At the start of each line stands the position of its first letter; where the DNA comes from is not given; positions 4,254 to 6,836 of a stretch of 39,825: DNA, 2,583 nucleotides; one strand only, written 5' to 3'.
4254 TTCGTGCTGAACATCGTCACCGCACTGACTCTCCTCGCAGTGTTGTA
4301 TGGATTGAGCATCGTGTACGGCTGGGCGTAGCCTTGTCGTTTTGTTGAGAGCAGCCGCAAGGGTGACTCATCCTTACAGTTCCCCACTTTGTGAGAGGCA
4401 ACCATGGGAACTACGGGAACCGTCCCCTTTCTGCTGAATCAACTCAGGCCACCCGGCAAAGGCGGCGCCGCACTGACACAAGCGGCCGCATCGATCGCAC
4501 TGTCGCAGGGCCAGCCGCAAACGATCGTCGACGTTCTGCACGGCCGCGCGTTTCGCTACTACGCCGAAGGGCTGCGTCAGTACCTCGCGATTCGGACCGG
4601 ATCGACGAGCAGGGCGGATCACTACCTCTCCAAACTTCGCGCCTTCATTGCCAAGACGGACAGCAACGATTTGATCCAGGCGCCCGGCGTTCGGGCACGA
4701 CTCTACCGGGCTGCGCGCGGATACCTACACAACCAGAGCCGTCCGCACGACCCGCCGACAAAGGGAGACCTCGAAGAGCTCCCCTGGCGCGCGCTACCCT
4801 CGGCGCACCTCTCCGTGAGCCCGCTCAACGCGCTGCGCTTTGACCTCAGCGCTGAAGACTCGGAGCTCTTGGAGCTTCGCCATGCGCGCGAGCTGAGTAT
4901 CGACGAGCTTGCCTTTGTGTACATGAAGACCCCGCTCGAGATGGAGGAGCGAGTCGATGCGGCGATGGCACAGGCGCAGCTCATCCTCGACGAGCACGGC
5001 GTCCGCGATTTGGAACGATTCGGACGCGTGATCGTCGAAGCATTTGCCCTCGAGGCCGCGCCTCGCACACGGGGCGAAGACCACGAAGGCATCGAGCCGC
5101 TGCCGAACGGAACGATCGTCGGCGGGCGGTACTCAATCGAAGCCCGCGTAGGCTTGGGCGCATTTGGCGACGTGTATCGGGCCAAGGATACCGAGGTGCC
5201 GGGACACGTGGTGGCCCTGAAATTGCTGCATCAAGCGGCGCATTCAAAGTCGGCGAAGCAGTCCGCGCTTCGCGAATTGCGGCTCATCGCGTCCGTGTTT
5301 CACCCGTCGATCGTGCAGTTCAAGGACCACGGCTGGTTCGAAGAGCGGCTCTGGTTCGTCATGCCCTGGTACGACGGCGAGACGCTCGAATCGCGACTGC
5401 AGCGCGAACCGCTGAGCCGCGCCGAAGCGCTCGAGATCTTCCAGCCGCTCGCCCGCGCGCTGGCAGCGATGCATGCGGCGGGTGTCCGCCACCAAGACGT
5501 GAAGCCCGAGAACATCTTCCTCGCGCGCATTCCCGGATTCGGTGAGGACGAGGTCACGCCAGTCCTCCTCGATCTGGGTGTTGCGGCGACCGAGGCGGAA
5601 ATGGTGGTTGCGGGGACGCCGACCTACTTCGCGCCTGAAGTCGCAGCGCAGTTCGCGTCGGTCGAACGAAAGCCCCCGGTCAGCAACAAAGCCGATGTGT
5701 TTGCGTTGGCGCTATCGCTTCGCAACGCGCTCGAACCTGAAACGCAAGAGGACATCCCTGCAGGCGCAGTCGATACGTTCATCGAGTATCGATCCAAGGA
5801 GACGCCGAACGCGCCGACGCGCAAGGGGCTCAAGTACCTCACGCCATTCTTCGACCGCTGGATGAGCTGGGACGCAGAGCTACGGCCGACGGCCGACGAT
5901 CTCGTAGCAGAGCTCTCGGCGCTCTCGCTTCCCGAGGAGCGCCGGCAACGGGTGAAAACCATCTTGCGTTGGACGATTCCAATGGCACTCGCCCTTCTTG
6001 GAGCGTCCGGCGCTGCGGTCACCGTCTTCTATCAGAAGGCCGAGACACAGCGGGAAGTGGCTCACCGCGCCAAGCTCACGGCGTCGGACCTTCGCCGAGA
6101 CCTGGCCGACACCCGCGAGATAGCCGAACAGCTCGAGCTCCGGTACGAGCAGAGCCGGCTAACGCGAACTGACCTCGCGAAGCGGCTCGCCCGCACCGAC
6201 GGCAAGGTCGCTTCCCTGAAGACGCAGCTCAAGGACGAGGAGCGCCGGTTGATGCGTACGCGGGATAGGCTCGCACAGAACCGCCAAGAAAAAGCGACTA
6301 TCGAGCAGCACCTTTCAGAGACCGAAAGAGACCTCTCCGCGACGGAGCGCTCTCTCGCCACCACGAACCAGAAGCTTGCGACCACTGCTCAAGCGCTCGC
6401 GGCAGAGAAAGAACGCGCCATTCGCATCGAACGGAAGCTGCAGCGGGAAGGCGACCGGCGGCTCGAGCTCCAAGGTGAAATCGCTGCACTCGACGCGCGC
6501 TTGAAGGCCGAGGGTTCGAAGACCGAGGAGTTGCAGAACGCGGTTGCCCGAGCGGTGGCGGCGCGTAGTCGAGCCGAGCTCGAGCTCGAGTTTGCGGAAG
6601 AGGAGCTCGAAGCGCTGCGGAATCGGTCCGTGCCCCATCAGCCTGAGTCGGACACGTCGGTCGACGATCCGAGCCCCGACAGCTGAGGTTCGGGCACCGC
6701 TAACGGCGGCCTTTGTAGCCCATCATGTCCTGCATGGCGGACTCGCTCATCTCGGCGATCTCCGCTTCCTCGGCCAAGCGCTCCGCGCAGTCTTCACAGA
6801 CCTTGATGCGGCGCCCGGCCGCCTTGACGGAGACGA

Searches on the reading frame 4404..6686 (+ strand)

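Call 38: search_protein_families(library=pfam, proteins=[window:4404-6686:+])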
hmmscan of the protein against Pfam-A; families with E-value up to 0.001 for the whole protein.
window:4404-6686:+ (760 aa): 4 families
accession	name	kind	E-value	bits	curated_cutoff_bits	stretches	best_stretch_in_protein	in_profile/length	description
PF00069.31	Pkinase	-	2e-30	106.5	31.7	1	243-500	1-257/263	Protein kinase domain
PF07714.23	PK_Tyr_Ser-Thr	-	1.2e-14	54.6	23.1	1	245-504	3-258/258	Protein tyrosine and serine/threonine kinase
PF01636.29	APH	-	0.00012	22.4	23.2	1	256-363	12-114/239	Phosphotransferase enzyme family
PF06293.20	Kdo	-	0.00027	20.9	21.3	1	337-392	115-167/207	Lipopolysaccharide kinase (Kdo/WaaP) family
